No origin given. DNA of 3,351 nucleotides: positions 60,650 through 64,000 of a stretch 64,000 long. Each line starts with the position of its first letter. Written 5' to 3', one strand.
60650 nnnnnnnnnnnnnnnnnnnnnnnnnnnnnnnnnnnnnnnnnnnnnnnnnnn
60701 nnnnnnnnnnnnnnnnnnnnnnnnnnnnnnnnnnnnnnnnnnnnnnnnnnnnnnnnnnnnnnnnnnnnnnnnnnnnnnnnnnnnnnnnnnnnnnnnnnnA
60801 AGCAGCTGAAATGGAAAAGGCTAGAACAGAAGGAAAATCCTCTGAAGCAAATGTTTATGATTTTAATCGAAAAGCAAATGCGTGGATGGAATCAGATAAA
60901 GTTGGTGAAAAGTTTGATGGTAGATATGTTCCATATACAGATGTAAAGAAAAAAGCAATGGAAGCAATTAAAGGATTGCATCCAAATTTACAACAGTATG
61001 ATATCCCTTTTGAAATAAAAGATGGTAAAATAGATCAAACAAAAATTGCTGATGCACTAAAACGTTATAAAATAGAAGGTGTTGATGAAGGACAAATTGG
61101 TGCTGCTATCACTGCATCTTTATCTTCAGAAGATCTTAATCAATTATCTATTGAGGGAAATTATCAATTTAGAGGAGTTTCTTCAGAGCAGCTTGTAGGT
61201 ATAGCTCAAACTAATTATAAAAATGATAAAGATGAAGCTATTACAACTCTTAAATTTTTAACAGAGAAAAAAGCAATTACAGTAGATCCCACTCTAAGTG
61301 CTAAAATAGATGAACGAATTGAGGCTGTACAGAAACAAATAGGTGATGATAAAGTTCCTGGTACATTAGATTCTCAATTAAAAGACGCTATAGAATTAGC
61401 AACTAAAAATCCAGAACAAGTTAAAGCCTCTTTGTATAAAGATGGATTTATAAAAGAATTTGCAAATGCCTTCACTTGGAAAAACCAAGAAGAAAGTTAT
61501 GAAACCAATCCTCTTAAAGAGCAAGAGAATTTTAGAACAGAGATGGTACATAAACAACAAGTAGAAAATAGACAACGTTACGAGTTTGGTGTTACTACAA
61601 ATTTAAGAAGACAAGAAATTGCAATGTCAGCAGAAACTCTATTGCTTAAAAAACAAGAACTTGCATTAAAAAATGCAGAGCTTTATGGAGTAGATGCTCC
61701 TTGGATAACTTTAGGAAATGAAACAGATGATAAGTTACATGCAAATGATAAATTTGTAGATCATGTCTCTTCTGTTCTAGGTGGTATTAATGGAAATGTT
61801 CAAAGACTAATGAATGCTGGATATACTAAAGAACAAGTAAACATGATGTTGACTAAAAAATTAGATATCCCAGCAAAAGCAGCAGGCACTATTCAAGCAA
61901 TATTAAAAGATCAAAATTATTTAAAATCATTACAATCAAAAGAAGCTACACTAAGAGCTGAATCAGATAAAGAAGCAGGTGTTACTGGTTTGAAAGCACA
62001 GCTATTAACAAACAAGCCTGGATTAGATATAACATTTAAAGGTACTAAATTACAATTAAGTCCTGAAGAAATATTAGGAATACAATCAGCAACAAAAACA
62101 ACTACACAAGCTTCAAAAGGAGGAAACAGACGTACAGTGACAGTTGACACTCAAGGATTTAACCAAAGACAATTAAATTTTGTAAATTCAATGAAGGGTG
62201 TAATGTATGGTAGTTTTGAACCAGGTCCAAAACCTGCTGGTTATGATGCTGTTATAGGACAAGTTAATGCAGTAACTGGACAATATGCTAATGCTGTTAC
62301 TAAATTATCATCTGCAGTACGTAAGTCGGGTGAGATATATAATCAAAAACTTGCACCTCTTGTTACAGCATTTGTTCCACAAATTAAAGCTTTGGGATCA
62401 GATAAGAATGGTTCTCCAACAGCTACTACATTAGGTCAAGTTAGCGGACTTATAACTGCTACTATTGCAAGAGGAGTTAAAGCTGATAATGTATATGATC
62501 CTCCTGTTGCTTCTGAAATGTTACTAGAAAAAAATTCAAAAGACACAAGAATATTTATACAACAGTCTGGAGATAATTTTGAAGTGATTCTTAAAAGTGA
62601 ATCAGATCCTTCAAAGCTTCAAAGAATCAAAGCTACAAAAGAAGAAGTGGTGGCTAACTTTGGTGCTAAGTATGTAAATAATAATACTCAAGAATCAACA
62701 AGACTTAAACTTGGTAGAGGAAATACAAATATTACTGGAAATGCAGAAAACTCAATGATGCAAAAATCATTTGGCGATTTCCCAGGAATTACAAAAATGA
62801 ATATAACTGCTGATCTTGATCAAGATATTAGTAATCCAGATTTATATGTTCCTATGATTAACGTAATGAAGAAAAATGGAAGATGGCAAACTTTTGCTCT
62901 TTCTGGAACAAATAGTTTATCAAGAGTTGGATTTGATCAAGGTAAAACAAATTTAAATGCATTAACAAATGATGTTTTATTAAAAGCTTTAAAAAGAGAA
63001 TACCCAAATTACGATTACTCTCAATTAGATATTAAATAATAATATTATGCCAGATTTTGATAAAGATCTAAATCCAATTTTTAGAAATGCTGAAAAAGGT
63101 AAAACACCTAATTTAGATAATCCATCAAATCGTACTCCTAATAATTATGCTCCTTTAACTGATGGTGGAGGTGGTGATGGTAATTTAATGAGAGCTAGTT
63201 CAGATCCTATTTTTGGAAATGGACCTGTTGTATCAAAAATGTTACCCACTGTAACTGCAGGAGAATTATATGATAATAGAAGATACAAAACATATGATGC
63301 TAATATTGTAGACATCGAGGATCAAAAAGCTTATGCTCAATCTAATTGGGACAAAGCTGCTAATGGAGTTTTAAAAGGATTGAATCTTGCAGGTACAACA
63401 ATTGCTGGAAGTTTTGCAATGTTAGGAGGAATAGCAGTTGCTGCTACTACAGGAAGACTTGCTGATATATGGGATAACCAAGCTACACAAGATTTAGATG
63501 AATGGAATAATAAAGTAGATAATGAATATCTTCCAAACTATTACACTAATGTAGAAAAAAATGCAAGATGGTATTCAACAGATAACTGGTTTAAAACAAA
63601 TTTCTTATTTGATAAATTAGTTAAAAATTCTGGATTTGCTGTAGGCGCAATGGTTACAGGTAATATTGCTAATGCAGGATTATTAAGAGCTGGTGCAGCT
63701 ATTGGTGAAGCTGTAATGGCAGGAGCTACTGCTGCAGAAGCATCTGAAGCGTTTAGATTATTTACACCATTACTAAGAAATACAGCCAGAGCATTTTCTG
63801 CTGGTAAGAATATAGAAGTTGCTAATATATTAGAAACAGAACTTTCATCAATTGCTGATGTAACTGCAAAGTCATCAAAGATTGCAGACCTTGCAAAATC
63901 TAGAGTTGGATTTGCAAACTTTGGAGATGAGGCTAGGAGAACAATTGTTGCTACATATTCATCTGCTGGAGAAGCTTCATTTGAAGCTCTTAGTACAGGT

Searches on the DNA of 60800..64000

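Call 80: search_rna_families(source=window, start=60800, end=64000, threshold=evalue, max_evalue=0.1)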
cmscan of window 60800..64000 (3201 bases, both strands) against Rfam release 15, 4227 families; matches with E-value up to 0.1: 0.
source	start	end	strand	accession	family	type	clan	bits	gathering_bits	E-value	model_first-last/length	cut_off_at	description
